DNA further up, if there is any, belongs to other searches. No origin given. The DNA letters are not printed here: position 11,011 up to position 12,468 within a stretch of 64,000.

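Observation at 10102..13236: LysR-controlled operon pairing a bacterial IDO-family heme dioxygenase with an asparaginase-type Ntn amidohydrolase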

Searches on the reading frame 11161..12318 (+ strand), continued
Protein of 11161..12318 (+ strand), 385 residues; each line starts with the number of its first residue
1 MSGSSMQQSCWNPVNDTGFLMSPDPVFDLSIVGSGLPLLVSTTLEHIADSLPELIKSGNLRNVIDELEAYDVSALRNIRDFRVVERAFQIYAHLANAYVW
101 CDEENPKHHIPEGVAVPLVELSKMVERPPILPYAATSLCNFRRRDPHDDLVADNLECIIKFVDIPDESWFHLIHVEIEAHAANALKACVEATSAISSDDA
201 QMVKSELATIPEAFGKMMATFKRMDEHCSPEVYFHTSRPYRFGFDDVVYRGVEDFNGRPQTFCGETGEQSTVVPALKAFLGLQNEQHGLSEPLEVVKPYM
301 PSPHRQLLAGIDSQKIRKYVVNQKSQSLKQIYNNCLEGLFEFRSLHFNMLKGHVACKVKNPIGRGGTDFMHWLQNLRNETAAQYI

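Call 83: search_protein_representatives(protein=window:11161-12318:+)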
Query: 385 residues. Proteins with E-value up to 0.001 (for the whole library): 2163; up to 1e-10: 1291; up to 1e-30: 278. The best 150 are listed.
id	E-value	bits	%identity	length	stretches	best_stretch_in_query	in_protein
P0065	7.2e-117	406.9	48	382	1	6-384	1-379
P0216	1.0e-93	330.7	46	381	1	13-384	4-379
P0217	1.5e-91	323.5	42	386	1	6-380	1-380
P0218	1.8e-82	293.7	39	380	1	9-384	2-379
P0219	9.3e-77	274.9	41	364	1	7-381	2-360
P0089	2.2e-76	273.6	51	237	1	21-257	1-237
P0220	4.3e-74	266.1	40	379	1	15-383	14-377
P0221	1.7e-73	264.2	37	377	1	8-382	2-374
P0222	1.3e-69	251.4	42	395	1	16-383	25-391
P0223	3.9e-68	246.5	38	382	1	18-384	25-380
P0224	4.6e-68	246.3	41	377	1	42-384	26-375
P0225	3.9e-67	243.2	39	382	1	44-382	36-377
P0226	5.4e-66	239.4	41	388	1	43-381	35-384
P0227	4.3e-65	236.5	38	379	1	44-381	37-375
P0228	6.5e-65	235.9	37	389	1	42-383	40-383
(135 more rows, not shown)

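Call 88: search_protein_families(library=ncbifam, proteins=[L025:919-2229:+, L025:2438-3733:+, L025:3765-4730:+, L016:4738-5796:+, L016:11980-13017:+, L016:13020-14285:-, L029:6533-8089:-, L029:11580-12674:-, L098:6923-7858:+, L026:1509-3389:+], max_evalue=1e-8)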
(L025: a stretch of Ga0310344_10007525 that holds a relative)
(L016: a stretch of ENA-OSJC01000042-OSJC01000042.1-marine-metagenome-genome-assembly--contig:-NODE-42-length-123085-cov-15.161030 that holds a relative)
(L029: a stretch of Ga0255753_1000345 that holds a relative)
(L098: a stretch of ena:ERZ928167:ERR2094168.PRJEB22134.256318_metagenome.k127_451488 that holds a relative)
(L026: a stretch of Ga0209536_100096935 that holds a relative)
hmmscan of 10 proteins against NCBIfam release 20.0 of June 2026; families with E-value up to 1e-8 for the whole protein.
L025:919-2229:+ (437 aa): 12 families
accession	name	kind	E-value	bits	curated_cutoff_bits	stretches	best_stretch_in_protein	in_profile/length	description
TIGR00893.1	2A0114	subfamily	2.2e-28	99.3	395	1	24-419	2-398/399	D-galactonate transporter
TIGR00880.1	2_A_01_02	superfamily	2e-17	63.6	131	1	60-182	6-129/141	multidrug resistance protein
TIGR00881.1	2A0104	subfamily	5.8e-17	61.8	407.75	1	36-212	15-176/379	phosphoglycerate transporter protein PgtP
TIGR00895.1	2A0115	subfamily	2.5e-14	53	418.55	1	5-391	6-397/398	aromatic acid/H+ symport family MFS transporter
TIGR00711.1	efflux_EmrB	subfamily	1.5e-13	50.4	230.2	1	17-152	3-137/485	DHA2 family efflux MFS transporter permease subunit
NF008963.0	PRK12307.1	equivalog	2.3e-13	50.1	637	1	24-424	26-409/426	MFS transporter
TIGR00891.1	2A0112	subfamily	2.4e-13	49.9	552.9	1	22-169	18-164/405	sialate:H+ symport family MFS transporter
NF003024.0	PRK03893.1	subfamily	4.3e-13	48.9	604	1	15-249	20-241/497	sialate:H+ symport family MFS transporter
TIGR00710.1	efflux_Bcr_CflA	subfamily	2.4e-09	37.1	200.9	0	17-357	9-326/385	Bcr/CflA family efflux MFS transporter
TIGR02332.1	HpaX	equivalog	3.3e-09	36.4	615.4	1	19-204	11-186/412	4-hydroxyphenylacetate permease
NF007782.0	PRK10473.1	subfamily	4.3e-09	35.9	417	0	30-353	19-314/394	MdtL family multidrug efflux MFS transporter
TIGR00894.1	2A0114euk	subfamily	5.1e-09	35.2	626.45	1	50-200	75-212/465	Na(+)-dependent inorganic phosphate cotransporter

L025:2438-3733:+ (432 aa): 20 families
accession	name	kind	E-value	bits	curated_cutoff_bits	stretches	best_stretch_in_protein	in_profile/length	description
TIGR02360.1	pbenz_hydroxyl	equivalog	3.1e-195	648.5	538.7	1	43-432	1-390/390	4-hydroxybenzoate 3-monooxygenase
NF006091.0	PRK08243.1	subfamily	2.8e-180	599.2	351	1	43-432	1-390/393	4-hydroxybenzoate 3-monooxygenase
NF033145.1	rif_monoox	equivalog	2.4e-17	63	800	1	46-211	2-160/472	rifampin monooxygenase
NF005303.0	PRK06834.1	subfamily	2.6e-17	62.6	625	1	44-209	3-160/488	hypothetical protein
NF004829.0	PRK06183.1-3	subfamily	3e-17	62.6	390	1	40-342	4-309/520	bifunctional 3-(3-hydroxy-phenyl)propionate/3-hydroxycinnamic acid hydroxylase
TIGR01988.1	Ubi-OHases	subfamily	5.3e-17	61.7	224.65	1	272-425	232-383/387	ubiquinone biosynthesis hydroxylase, UbiH/UbiF/VisC/COQ6 family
NF006092.0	PRK08244.1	equivalog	1.2e-15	57.1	644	1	43-209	1-163/494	monooxygenase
NF004780.0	PRK06126.1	subfamily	1.8e-15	56.3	445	0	41-93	5-55/552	hypothetical protein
NF005691.0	PRK07494.1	equivalog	4.6e-15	55.1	459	0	306-356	266-316/404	UbiH/UbiF family hydroxylase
NF005612.0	PRK07364.1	equivalog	1.1e-13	50.5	487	1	39-359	13-332/415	FAD-dependent hydroxylase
NF004831.0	PRK06183.1-5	equivalog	2.9e-13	49.1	546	1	41-351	5-311/568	bifunctional 3-(3-hydroxy-phenyl)propionate/3-hydroxycinnamic acid hydroxylase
NF006002.0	PRK08132.1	subfamily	3e-13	49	416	0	39-214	20-196/552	FAD-dependent oxidoreductase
NF004832.0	PRK06184.1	subfamily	2.7e-12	46.2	476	1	42-371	4-334/506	hypothetical protein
TIGR01984.1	UbiH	equivalog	3.1e-12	46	392.2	0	47-207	2-164/382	2-octaprenyl-6-methoxyphenyl hydroxylase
NF000343.1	rif_mono_Iri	exception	2.5e-11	43.3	950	0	46-210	3-160/479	rifampin monooxygenase Iri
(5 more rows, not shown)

L025:3765-4730:+ (322 aa): 10 families
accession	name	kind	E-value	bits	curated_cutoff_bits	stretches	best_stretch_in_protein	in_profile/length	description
TIGR02651.1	RNase_Z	equivalog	1.1e-31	110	292.95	1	33-136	5-107/302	ribonuclease Z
NF000801.0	PRK00055.1-3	equivalog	3.2e-31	108.5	252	1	33-133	7-106/307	ribonuclease Z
NF000806.0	PRK00055.2-4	equivalog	3.1e-30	105.4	363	1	31-321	4-273/280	ribonuclease Z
NF041257.1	GntH_guanitoxin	equivalog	2.4e-29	102.4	333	1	54-319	38-293/374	guanitoxin biosynthesis MBL fold metallo-hydrolase GntH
NF041851.1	cyc_nuc_deg_phdiest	equivalog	7.8e-23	81.2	400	1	53-317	26-246/253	cyclic nucleotide-degrading phosphodiesterase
NF000800.0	PRK00055.1-1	equivalog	1.8e-21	76.5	398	1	31-179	4-141/305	ribonuclease Z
NF000805.0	PRK00055.2-3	equivalog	1.5e-20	73.7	416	0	202-321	199-297/307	ribonuclease Z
TIGR02649.1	true_RNase_BN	exception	4.1e-18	65.4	563.7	1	31-127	3-102/304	ribonuclease BN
NF002558.0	PRK02126.1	subfamily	1.4e-15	57.1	315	1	56-126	27-91/345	ribonuclease Z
NF000804.0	PRK00055.2-1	equivalog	7.7e-12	44.9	402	0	40-117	15-92/306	ribonuclease Z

L016:4738-5796:+ (353 aa): 0 families

L016:11980-13017:+ (346 aa): 24 families
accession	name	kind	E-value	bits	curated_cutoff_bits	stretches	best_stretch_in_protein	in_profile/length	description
NF010344.0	PRK13771.1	subfamily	6.5e-55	186.4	349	1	1-344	1-332/334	putative alcohol dehydrogenase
NF041097.1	keto_inos_dh_IolM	equivalog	1.8e-52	178.3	450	1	14-336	41-381/389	scyllo-inosose 3-dehydrogenase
NF006940.0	PRK09422.1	equivalog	3.3e-46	157.8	344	1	1-342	1-332/338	alcohol dehydrogenase AdhP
NF041172.1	AcrlCoa_red_Thmprot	equivalog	2.1e-44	151.8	500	1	1-340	1-329/334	acryloyl-CoA reductase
NF003808.0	PRK05396.1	equivalog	6.1e-44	150.3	380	1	1-340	1-336/341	L-threonine 3-dehydrogenase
TIGR03989.1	Rxyl_3153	subfamily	1e-43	150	440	2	2-105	3-106/370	NDMA-dependent alcohol dehydrogenase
TIGR03451.1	mycoS_dep_FDH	equivalog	1.8e-43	148.7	512.9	1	3-334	4-348/358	S-(hydroxymethyl)mycothiol dehydrogenase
TIGR00692.1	tdh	equivalog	2e-42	145.4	458.35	1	15-339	13-335/340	L-threonine 3-dehydrogenase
NF007489.0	PRK10083.1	equivalog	4.8e-42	144.1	376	1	1-333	1-324/339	Zn-dependent oxidoreductase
TIGR02818.1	adh_III_F_hyde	equivalog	7.4e-40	137.1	543.95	2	116-333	138-357/368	S-(hydroxymethyl)glutathione dehydrogenase/class III alcohol dehydrogenase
TIGR02824.1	quinone_pig3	subfamily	2.6e-37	128.5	296.8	2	114-291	90-263/325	putative NAD(P)H quinone oxidoreductase, PIG3 family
NF047908.1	AldhRedAhr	equivalog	1.4e-34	119.5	470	1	25-313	28-306/335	NADPH-dependent aldehyde reductase Ahr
NF007642.0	PRK10309.1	equivalog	2.3e-33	115.9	550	1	1-313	1-314/347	galactitol-1-phosphate 5-dehydrogenase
TIGR03366.1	HpnZ_proposed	hypoth_equivalog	2.9e-32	112.1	328.1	1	27-304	7-292/315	putative phosphonate catabolism associated alcohol dehydrogenase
TIGR03201.1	dearomat_had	equivalog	2.4e-31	109.1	338.65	1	19-317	17-322/349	6-hydroxycyclohex-1-ene-1-carbonyl-CoA dehydrogenase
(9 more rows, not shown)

L016:13020-14285:- (422 aa): 9 families
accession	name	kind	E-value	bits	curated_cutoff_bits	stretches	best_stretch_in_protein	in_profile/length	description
NF049980.1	SfMCT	equivalog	1e-41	142.9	320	1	9-392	2-377/378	L-lactate MFS transporter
TIGR00890.1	2A0111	subfamily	1e-23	83.9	374.85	1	9-396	3-374/377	oxalate/formate antiport family MFS transporter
NF038246.1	bile_salt_MFS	equivalog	6.5e-22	78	400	1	57-400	51-401/408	conjugated bile salt MFS transporter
TIGR00892.1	2A0113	subfamily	6.4e-16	58.1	586.1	1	5-402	14-418/455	monocarboxylate transporter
TIGR04259.1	oxa_formateAnti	equivalog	4.9e-15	55.3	335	1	29-384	20-371/405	oxalate/formate MFS antiporter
TIGR00895.1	2A0115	subfamily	2e-12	46.7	418.55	1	130-346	134-367/398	aromatic acid/H+ symport family MFS transporter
NF008586.0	PRK11551.1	equivalog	5.8e-11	42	410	1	66-402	69-393/406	3-(3-hydroxy-phenyl)propionate transporter MhpT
TIGR00893.1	2A0114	subfamily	6.2e-11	41.9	395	1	60-403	42-397/399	D-galactonate transporter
NF033733.1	MFS_ArsK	equivalog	7.7e-09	34.8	400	0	29-400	21-380/388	arsenite efflux MFS transporter ArsK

L029:6533-8089:- (519 aa): 4 families
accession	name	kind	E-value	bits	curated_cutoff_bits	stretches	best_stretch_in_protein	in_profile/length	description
NF052559.1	MthAcHydAcmB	equivalog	1.1e-11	44.1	550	0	86-313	7-234/391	methyl acetate hydrolase AcmB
NF002968.0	PRK03642.1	equivalog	4.8e-11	42.1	385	0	104-286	56-238/432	penicillin binding protein PBP4B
NF007943.0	PRK10662.1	equivalog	2.6e-10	39.5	266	1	102-287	49-221/380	D-alanyl-D-alanine-carboxypeptidase/endopeptidase AmpH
NF009622.0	PRK13128.1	equivalog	9.9e-10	37.5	443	1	108-286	27-188/518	D-aminopeptidase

L029:11580-12674:- (365 aa): 56 families (the best 25 are shown)
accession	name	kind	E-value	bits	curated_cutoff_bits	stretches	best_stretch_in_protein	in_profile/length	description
TIGR01141.1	hisC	equivalog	6.2e-85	285.1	276.55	1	21-358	14-348/349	histidinol-phosphate transaminase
NF002878.0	PRK03321.1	subfamily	8.7e-73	245.1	374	1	24-359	19-348/352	histidinol-phosphate transaminase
NF003496.0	PRK05166.1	equivalog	7.6e-66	222.4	540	1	31-359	40-369/373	histidinol-phosphate transaminase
NF006014.0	PRK08153.1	equivalog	1.6e-52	178.7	510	1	25-358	31-362/370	pyridoxal phosphate-dependent aminotransferase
NF006580.0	PRK09105.1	subfamily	1.7e-50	171.9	444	1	22-360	42-371/375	pyridoxal phosphate-dependent aminotransferase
NF002877.0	PRK03317.1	equivalog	1.6e-49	168.6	409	1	29-360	33-367/374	histidinol-phosphate transaminase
TIGR01140.1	L_thr_O3P_dcar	equivalog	7e-47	160.2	290.55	1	30-356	20-330/331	threonine-phosphate decarboxylase CobD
NF051461.1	pyoverd_PtaA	equivalog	2e-44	151.8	500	1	21-356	28-356/359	pyoverdine biosynthesis transaminase PtaA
NF041364.1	GntC_guanitoxin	equivalog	7.2e-33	113.9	415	1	60-357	35-351/356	guanitoxin biosynthesis PLP-dependent (S)-gamma-hydroxy-L-arginine cyclodehydratase GntC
NF002726.0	PRK02610.1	equivalog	7.6e-33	113.9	391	1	32-360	33-369/374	histidinol-phosphate transaminase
TIGR03540.1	DapC_direct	equivalog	5.2e-29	101.3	593.25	1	59-346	63-369/383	LL-diaminopimelate aminotransferase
NF005915.1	PRK07908.1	equivalog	1.8e-28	99.9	360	1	45-356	30-331/332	Rv2231c family histidinol phosphate aminotransferase CobC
NF006225.0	PRK08354.1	equivalog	2e-28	99.7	288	1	38-359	25-315/318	putative aminotransferase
NF041091.1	asp_aminotase_Arch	equivalog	5.3e-28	97.9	550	1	73-360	81-375/376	aspartate aminotransferase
NF006756.0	PRK09276.1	subfamily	2.3e-27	95.9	507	1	68-347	79-372/387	LL-diaminopimelate aminotransferase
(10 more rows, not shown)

L098:6923-7858:+ (312 aa): 5 families
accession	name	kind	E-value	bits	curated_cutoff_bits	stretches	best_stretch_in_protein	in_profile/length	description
NF007020.0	PRK09485.1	equivalog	2.9e-114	381.3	215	1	6-310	3-303/306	homocysteine S-methyltransferase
NF006396.0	PRK08645.1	equivalog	1e-33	116.4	453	1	9-310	6-284/611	bifunctional homocysteine S-methyltransferase/methylenetetrahydrofolate reductase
NF005718.0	PRK07534.1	equivalog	1.4e-22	80.4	338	1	4-308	3-292/337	betaine--homocysteine S-methyltransferase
TIGR02082.1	metH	equivalog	1.1e-20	73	1010.85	1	45-307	46-309/1182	methionine synthase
NF007024.0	PRK09490.1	equivalog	1.1e-17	63.2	1497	1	46-309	63-328/1234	methionine synthase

L026:1509-3389:+ (627 aa): 1 family
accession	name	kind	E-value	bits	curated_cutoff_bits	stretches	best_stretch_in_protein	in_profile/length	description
NF053556.1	prodigi_MAP_PigB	equivalog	1e-12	47.3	850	0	81-137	145-196/659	prodigiosin MAP biosynthesis oxidoreductase PigB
